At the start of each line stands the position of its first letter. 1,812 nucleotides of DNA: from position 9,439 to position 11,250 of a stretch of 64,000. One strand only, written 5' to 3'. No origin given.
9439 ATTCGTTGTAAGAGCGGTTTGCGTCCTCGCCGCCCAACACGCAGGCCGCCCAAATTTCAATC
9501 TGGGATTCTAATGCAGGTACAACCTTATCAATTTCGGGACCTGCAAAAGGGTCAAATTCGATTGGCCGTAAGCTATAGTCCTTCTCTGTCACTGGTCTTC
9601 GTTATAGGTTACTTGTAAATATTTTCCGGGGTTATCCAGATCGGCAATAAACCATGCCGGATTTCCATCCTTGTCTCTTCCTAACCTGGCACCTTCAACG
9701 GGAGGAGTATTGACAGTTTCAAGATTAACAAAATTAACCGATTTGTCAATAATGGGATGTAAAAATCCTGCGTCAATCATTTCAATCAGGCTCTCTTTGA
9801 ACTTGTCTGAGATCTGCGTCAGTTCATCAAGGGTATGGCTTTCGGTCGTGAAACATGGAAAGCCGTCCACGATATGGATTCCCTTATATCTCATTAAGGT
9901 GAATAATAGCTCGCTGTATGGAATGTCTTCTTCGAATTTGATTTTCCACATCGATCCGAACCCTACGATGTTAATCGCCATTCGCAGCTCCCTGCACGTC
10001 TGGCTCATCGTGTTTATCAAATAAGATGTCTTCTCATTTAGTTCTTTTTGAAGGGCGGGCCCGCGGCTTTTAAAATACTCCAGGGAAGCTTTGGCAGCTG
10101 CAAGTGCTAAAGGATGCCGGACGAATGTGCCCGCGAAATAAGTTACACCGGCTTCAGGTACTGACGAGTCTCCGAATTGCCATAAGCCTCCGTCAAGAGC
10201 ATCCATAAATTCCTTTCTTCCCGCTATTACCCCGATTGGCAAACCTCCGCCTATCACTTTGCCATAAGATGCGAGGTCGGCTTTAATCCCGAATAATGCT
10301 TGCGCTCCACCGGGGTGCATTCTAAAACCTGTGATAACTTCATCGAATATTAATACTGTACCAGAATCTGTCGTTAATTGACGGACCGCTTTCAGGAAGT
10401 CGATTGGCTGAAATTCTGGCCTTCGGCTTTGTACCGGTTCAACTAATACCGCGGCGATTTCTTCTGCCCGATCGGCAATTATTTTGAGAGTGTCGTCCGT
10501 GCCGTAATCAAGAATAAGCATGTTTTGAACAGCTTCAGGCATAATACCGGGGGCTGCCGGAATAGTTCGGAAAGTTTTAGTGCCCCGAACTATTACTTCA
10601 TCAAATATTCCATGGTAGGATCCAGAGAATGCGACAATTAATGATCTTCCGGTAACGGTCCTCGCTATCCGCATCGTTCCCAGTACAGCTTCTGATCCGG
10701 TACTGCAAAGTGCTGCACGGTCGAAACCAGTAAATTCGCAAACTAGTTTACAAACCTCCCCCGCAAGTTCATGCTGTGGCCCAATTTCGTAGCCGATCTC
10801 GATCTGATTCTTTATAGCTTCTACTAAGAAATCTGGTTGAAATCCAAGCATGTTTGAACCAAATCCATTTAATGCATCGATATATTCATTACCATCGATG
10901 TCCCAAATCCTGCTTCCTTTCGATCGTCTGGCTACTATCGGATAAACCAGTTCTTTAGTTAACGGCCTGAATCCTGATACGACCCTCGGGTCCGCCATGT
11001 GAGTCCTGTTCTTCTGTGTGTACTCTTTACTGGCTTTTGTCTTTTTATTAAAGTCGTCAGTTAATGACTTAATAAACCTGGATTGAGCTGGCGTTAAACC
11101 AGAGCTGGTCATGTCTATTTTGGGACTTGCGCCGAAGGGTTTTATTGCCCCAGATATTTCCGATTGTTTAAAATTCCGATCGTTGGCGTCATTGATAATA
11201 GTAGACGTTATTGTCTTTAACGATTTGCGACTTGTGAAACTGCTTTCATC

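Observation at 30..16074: Orphan co-linear NRPS-PKS assembly line: A-T-KS-AT-ACP-AMT, then C-A(MT)-T, then C-A-T-T-TE, with its own Sfp-type PPTase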

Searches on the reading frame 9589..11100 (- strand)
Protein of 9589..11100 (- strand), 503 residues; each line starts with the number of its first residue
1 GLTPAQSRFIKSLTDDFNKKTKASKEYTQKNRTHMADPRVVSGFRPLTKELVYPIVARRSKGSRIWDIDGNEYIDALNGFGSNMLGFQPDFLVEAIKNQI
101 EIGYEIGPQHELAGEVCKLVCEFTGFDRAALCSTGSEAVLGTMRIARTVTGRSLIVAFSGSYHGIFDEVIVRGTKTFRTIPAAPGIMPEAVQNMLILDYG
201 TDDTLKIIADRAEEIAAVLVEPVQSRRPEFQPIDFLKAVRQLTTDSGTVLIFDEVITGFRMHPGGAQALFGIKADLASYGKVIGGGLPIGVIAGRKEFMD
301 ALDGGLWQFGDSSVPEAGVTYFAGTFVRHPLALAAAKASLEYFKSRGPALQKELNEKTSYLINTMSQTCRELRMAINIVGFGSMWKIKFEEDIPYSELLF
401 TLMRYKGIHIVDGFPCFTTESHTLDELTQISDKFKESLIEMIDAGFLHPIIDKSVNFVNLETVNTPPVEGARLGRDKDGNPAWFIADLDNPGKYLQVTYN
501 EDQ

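Call 33: search_solved_structures(query=window:9589-11100:-, max_evalue=1e-40, show_alignments=1)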
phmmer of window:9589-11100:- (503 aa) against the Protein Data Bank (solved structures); distinct sequences matched with E-value up to 1e-40: 19.
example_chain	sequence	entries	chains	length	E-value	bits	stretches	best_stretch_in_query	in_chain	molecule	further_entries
6kfm_A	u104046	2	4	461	2.5e-121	409.2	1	2-447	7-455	Mycosubtilin synthase subunit A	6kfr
6kfu_A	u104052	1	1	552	4.6e-121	408.3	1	2-447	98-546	Mycosubtilin synthase subunit A,Mycosubtilin synthase subunit A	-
3bs8_A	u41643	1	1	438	7.7e-52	180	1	46-340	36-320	Glutamate-1-semialdehyde 2,1-aminomutase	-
5hdm_A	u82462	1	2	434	9.3e-50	173.1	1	53-357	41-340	Glutamate-1-semialdehyde 2,1-aminomutase 1, chloroplastic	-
3l44_A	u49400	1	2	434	5.2e-49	170.6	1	54-356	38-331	Glutamate-1-semialdehyde 2,1-aminomutase 1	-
5i92_A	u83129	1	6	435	1.3e-48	169.3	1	53-384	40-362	Glutamate-1-semialdehyde 2,1-aminomutase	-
6w80_A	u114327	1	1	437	1.5e-48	169.1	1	54-390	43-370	Glutamate-1-semialdehyde 2,1-aminomutase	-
3k28_A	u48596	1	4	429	5.4e-48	167.3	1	51-340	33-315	Glutamate-1-semialdehyde 2,1-aminomutase 2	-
4zm3_A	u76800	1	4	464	3.2e-47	164.7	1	51-377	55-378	Aminotransferase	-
4zm4_A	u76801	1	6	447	7.2e-47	163.6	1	51-377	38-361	Aminotransferase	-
2e7u_A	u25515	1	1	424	7.3e-47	163.6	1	52-391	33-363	Glutamate-1-semialdehyde 2,1-aminomutase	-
3fq8_A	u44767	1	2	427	1.1e-46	163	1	53-358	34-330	Glutamate-1-semialdehyde 2,1-aminomutase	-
3fqa_A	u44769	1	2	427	1.9e-46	162.2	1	53-358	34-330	Glutamate-1-semialdehyde 2,1-aminomutase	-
3fq7_A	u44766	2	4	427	2.6e-46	161.7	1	53-358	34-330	Glutamate-1-semialdehyde 2,1-aminomutase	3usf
2hoy_A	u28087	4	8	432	2.8e-46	161.6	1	53-358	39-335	Glutamate-1-semialdehyde 2,1-aminomutase (GSAM) apo-form | Glutamate-1-semialdehyde 2,1-aminomutase (GSAM) pmp-form | Glutamate-1-semialdehyde 2,1-aminomutase (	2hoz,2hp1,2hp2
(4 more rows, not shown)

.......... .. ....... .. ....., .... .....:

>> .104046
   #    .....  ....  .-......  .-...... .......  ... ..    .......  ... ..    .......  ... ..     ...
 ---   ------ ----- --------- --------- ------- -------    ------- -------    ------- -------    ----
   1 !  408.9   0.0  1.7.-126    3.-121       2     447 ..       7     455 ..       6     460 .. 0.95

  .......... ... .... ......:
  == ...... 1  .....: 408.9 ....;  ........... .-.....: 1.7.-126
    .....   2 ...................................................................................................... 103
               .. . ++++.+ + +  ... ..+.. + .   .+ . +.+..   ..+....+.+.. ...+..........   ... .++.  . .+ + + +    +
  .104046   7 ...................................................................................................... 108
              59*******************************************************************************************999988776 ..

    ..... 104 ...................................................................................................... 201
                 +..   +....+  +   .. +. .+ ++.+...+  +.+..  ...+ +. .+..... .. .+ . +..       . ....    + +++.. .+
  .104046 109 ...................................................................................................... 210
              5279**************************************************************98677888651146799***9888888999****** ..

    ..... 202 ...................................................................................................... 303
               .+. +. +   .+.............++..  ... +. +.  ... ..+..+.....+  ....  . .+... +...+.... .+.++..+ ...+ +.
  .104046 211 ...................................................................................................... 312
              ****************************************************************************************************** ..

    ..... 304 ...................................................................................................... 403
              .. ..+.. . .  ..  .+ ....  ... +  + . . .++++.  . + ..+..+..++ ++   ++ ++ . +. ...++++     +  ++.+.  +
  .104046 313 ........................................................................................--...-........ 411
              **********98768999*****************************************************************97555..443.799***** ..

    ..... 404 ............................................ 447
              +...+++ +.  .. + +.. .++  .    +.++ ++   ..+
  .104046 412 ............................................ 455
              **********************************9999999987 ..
